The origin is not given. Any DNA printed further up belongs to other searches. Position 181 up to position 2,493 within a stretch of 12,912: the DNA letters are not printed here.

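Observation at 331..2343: C5-MTase with a ~210-aa basic insertion between motifs VI and VIII plus an N-terminal wHTH-like extension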

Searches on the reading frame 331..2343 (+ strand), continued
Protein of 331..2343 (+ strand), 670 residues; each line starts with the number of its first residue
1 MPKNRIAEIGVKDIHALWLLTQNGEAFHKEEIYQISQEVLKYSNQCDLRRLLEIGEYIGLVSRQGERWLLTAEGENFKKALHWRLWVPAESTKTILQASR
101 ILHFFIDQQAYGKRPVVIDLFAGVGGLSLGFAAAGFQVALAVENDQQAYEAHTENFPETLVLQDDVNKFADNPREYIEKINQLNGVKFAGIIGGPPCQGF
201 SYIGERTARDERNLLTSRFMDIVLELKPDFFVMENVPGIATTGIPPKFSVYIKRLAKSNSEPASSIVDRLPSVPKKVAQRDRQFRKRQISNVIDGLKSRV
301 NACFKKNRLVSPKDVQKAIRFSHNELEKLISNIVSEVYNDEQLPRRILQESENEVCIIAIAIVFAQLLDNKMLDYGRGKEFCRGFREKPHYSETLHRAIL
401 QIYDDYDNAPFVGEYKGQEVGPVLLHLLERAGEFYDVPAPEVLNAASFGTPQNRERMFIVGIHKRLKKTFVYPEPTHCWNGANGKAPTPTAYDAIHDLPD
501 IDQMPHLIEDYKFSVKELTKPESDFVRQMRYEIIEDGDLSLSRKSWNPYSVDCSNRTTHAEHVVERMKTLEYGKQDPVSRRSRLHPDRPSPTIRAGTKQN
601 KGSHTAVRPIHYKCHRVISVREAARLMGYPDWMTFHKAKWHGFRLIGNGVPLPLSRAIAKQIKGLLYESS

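Call 21: predict_structure(alignment_id=A1)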
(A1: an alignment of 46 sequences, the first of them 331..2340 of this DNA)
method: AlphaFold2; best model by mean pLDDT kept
length: 670 residues; sequences in the alignment: 46
mean_pLDDT: 88.1   pTM: 0.86
mean pLDDT of the five models: 88.1, 87.9, 87.2, 86.5, 86.4
residues with pLDDT >= 90: 438; 70-90: 167; 50-70: 44; < 50: 21
segments of 3 or more residues with pLDDT < 50: 1-5, 201-205, 596-605
pLDDT, mean of each block of 10 residues (from residue 1): 59 95 90 84 91 95 94 96 95 94 93 96 91 97 89 93 93 95 95 76 48 80 98 91 83 89 91 86 90 94 79 85 95 92 93 95 90 70 69 86 85 91 92 97 96 93 97 93 89 96 93 95 94 93 95 89 94 89 93 56 59 93 92 80 58 95 87
secondary structure, 60 per line:
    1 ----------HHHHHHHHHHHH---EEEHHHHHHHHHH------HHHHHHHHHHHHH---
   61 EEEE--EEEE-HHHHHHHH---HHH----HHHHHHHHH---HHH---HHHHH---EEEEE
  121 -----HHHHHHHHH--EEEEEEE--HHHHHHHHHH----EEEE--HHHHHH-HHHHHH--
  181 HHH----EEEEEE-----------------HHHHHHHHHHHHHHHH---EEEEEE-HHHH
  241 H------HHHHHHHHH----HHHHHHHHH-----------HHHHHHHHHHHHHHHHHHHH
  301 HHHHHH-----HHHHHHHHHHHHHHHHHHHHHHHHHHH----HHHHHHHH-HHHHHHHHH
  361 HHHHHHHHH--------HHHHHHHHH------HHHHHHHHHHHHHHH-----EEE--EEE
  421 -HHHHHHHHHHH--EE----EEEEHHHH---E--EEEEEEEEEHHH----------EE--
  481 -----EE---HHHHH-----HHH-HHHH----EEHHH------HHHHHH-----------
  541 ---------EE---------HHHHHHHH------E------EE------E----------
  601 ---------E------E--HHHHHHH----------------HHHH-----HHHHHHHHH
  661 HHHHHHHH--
elements in order: H11-22 E26-28 H29-38 H45-57 E61-64 E67-70 H72-79 H90-98 H108-112 E116-120 H126-134 E137-143 H146-155 E160-163 H166-171 H173-178 E188-193 H211-226 E230-235 H237-241 H248-256 H261-269 H281-306 H312-338 H343-350 H352-369 H378-386 H393-407 E413-415 E418-420 H422-432 E441-444 H445-448 E455-463 H491-495 H505-508 H524-529 H561-568 H620-626 H643-646 H652-668

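Call 26: fold_search(model_id=the predicted structure, library=pdb)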
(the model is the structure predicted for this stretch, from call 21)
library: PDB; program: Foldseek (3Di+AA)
matches with E <= 10: 1227; with E <= 0.001: 94
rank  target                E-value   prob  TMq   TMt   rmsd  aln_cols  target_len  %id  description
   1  3g7u                  1.0e-21  1.00  0.45  0.85   6.3       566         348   24  Crystal structure of putative DNA modification methyltransferase encoded within prophage Cp-933R (E.coli) (released 2009-02-24)
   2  7ubu_A                1.9e-16  1.00  0.43  0.41  11.4       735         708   14  Crystal structure of ZMET2 in complex with hemimethylated CAG DNA and a histone H3Kc9me2 peptide (released 2022-06-08)
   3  9mvy_D                2.6e-16  1.00  0.42  0.41  10.2       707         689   15  Crystal structure of ZMET2 in complex with unmethylated CTG DNA and a histone H3Kc9me2 peptide (released 2025-05-21)
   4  4ft4_B                1.2e-15  1.00  0.42  0.41  10.0       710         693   15  crystal structure of Zea mays ZMET2 in complex H3(1-32)K9me2 peptide and SAH (released 2012-10-17)
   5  6w8v_A                1.4e-15  1.00  0.43  0.35   9.3       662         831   18  Crystal structure of mouse DNMT1 in complex with ACG DNA (released 2020-07-08)
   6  8xqc_A                2.1e-15  1.00  0.42  0.33   9.4       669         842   17  Cryo-EM structure of human DNMT1 (aa:351-1616) in complex with ubiquitinated PAF15 and hemimethylated DNA analog (released 2025-01-15)
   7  6w8v_B                2.1e-15  1.00  0.42  0.35   9.6       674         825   17  Crystal structure of mouse DNMT1 in complex with ACG DNA (released 2020-07-08)
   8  9mvy_A                3.5e-15  1.00  0.42  0.41   9.8       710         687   16  Crystal structure of ZMET2 in complex with unmethylated CTG DNA and a histone H3Kc9me2 peptide (released 2025-05-21)
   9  3pt9                  4.7e-15  1.00  0.41  0.34   9.6       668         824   17  Crystal structure of mouse DNMT1(731-1602) in the free state (released 2010-12-29)
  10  9m5u_A                5.2e-15  1.00  0.42  0.36   9.8       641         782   16  Cryo-EM structure of Arabidopsis thaliana MET1 (aa:621-1534) in complex with hemimethylated DNA analog (released 2025-08-20)
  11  6w8w_A                7.7e-15  1.00  0.43  0.35   9.8       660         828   17  Crystal structure of mouse DNMT1 in complex with CCG DNA (released 2020-07-08)
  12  7sfg_A                8.5e-15  1.00  0.44  0.36   9.1       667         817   17  Human DNMT1(729-1600) Bound to Zebularine-Containing 12mer dsDNA and Cofactor SAM (released 2022-03-30)
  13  4da4_A                9.0e-15  1.00  0.43  0.35   8.4       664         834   17  Structure of mouse DNMT1 (731-1602) bound to hemimethylated CpG DNA (released 2012-02-22)
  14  9v4p_A                9.4e-15  1.00  0.41  0.36  10.9       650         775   17  Cryo-EM structure of A. thaliana MET1(610-1534) bound covalently to a hemi-mCpG DNA (released 2025-11-26)
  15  5gut                  9.9e-15  1.00  0.42  0.36   9.2       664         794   17  The crystal structure of mouse DNMT1 (731-1602) mutant - N1248A (released 2017-09-06)
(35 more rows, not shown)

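Call 28: find_encoding_contigs(protein=P0022, flank=7000, max_places=2)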
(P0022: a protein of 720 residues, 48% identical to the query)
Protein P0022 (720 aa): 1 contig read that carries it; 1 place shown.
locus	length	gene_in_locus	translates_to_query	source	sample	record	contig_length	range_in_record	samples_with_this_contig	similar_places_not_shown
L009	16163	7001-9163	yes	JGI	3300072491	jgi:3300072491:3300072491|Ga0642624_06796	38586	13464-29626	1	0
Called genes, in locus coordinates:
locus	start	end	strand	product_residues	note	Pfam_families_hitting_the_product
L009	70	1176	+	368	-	PF01609:DDE_Tnp_1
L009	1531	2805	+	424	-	PF00805:Pentapeptide, PF13599:Pentapeptide_4, PF00805:Pentapeptide, PF13576:Pentapeptide_3 (faint), PF00805:Pentapeptide, PF13599:Pentapeptide_4, PF00805:Pentapeptide, PF13599:Pentapeptide_4 (weak)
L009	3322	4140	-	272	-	PF13276:HTH_21, PF00665:rve, PF13683:rve_3, PF13333:rve_2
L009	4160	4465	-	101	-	PF01527:HTH_Tnp_1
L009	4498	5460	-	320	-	-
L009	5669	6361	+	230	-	PF01351:RNase_HII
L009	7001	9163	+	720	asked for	PF00145:DNA_methylase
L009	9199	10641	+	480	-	PF13589:HATPase_c_3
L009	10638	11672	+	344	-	PF20553:Methyltransf_35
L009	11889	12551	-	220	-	-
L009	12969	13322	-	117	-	-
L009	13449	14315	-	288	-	PF05133:SPP1_portal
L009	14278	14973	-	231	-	PF16510:P22_portal (weak), PF05133:SPP1_portal (weak)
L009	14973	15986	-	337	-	-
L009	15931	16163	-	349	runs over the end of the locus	-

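Call 29: find_encoding_contigs(protein=P0017, flank=7000, max_places=2)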
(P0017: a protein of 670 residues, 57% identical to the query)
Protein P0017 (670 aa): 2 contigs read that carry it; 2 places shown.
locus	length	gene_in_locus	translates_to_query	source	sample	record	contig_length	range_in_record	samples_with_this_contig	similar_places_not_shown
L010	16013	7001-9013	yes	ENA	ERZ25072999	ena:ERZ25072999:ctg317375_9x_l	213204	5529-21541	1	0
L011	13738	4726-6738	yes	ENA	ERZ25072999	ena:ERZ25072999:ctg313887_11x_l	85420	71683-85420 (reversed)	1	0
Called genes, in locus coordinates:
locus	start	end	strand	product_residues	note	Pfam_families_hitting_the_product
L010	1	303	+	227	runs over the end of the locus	PF10517:DM13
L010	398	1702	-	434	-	-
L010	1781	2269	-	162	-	-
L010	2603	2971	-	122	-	-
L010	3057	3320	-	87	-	-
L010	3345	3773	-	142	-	PF20213:DUF6573 (faint)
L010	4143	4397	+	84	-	PF13443:HTH_26 (weak)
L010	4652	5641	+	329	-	PF12802:MarR_2 (weak)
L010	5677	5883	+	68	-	-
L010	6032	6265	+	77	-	-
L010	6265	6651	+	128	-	-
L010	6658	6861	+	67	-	-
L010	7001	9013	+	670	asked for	PF00145:DNA_methylase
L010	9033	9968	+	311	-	PF13589:HATPase_c_3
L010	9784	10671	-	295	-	PF20703:nSTAND1 (weak), PF13191:AAA_16 (weak), PF13401:AAA_22, PF00004:AAA (weak)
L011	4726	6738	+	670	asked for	PF00145:DNA_methylase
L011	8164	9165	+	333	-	PF20553:Methyltransf_35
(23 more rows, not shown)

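Call 42: find_related_loci(query=A1, collection=genome_contigs, flank=6000)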
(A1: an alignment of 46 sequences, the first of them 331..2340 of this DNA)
Query A1 (670 aa) in genome_contigs; peptide patterns used: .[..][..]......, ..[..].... (x = any residue, [..] = any of these).
600 stretches matched a pattern (row limit reached: there are more); 598 encode a relative of the query (tblastn E <= 1e-3); the best 80 are kept; 80 distinct loci.
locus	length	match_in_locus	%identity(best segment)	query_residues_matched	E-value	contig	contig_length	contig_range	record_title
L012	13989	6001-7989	37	12-668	7e-134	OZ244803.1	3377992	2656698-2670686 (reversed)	MAG: Chloroflexota bacterium isolate 79ba3885-3119-4226-a239-5f829a180bad genome assembly, chromosome: 1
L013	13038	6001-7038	38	116-650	1e-36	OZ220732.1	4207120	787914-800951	MAG: Longimicrobiales bacterium isolate 1657d605-667c-4cd4-94fa-5f7303d281ff genome assembly, chromosome: 1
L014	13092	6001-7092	37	117-662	7e-35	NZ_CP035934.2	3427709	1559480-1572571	Acinetobacter cumulans strain WCHAc060092 chromosome, complete genome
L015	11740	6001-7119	35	114-668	1e-34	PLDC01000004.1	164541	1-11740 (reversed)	MAG: Acidobacteriaceae bacterium isolate palsa_246 73.20111000_P2S.3_contig_66, whole genome shotgun sequence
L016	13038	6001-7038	37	117-666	2e-34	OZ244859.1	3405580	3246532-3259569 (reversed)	MAG: uncultured Pseudohongiella sp. isolate 5bec032b-8051-42f8-897f-893db5672dee genome assembly, chromosome: 1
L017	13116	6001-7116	36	113-666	2e-34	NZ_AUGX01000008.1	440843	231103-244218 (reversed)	Ottowia thiooxydans DSM 14619 G518DRAFT_scaffold00004.4_C, whole genome shotgun sequence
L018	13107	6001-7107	36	113-669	8e-34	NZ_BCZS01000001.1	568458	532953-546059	Pluralibacter gergoviae ATCC 33028 = NBRC 105706, whole genome shotgun sequence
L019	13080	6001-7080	35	115-662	1e-32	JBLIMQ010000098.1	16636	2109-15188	MAG: Flavobacteriales bacterium isolate 3300053785_72 Ga0535658_0008569, whole genome shotgun sequence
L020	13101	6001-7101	35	116-666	2e-31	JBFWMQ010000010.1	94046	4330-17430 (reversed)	MAG: Desulfovibrio sp. isolate CA_2019_NHSR_93 NODE_653_length_94046_cov_6.311077_NHSR, whole genome shotgun sequence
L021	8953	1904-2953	33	117-650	3e-31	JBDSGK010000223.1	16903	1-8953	MAG: Ferruginibacter sp. isolate cluster1_bin.250 k127_10081955, whole genome shotgun sequence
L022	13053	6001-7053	34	114-670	8e-31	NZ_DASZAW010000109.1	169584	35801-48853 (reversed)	MAG: Devosia sp. isolate SMAG_U6398 k141_1770, whole genome shotgun sequence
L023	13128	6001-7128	33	107-668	2e-30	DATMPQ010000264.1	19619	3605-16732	MAG TPA_asm: Chthoniobacterales bacterium isolate SMAG_U12906 k141_166702, whole genome shotgun sequence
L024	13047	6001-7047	36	134-669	2e-30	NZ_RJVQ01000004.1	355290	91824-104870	Vibrio viridaestus strain LJC006 scaffold_3, whole genome shotgun sequence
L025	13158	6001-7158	48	104-662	1e-30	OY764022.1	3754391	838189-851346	MAG: Negativicutes bacterium isolate af048de3-ec71-4ab4-ae68-90155dd5d955 genome assembly, chromosome: 1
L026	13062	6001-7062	35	117-658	4e-30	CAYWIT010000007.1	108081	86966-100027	MAG TPA_asm: uncultured Rhodospirillaceae bacterium isolate SRP263991_co5_116 genome assembly, contig: NODE_415_length_1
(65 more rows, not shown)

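Call 82: find_encoding_contigs(protein=P0066, flank=6000, max_places=1)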
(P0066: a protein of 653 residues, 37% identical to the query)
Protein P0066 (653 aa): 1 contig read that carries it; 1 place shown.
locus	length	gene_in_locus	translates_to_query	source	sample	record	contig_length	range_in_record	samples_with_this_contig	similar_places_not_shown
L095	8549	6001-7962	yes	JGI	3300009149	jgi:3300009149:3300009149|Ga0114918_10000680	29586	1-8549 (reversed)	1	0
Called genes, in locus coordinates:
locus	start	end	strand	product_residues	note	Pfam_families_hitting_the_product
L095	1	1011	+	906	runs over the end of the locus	PF02739:5_3_exonuc_N, PF01367:5_3_exonuc, PF01612:DNA_pol_A_exo1, PF00476:DNA_pol_A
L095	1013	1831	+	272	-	PF01149:Fapy_DNA_glyco, PF06831:H2TH, PF06827:zf-FPG_IleRS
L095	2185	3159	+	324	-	-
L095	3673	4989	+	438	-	PF13589:HATPase_c_3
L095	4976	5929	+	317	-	PF20553:Methyltransf_35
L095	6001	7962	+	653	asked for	PF00145:DNA_methylase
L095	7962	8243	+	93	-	PF27050:Phage_P22_Y8K6 (weak)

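Call 83: find_encoding_contigs(protein=P0046, flank=6000, max_places=1)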
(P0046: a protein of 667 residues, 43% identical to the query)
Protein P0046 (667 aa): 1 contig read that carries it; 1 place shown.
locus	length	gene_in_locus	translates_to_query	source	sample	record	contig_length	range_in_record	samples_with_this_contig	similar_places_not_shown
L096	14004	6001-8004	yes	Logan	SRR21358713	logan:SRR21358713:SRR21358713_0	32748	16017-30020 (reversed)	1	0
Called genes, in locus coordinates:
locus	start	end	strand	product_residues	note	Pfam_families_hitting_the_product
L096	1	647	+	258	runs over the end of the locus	PF22558:REase-ARP (faint)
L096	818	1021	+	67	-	-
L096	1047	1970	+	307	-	PF14281:PDDEXK_4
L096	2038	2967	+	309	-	PF12002:MgsA_C (faint)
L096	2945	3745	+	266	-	-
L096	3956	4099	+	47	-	-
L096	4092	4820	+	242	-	PF00293:NUDIX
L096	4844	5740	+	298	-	PF13328:HD_4, PF01966:HD (weak)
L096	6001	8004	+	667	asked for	PF00145:DNA_methylase, PF09445:Methyltransf_15 (weak), PF00145:DNA_methylase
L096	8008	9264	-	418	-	-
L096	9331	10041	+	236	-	PF00730:HhH-GPD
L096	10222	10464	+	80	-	-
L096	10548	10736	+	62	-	-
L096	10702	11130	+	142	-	-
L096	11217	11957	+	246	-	PF12705:PDDEXK_1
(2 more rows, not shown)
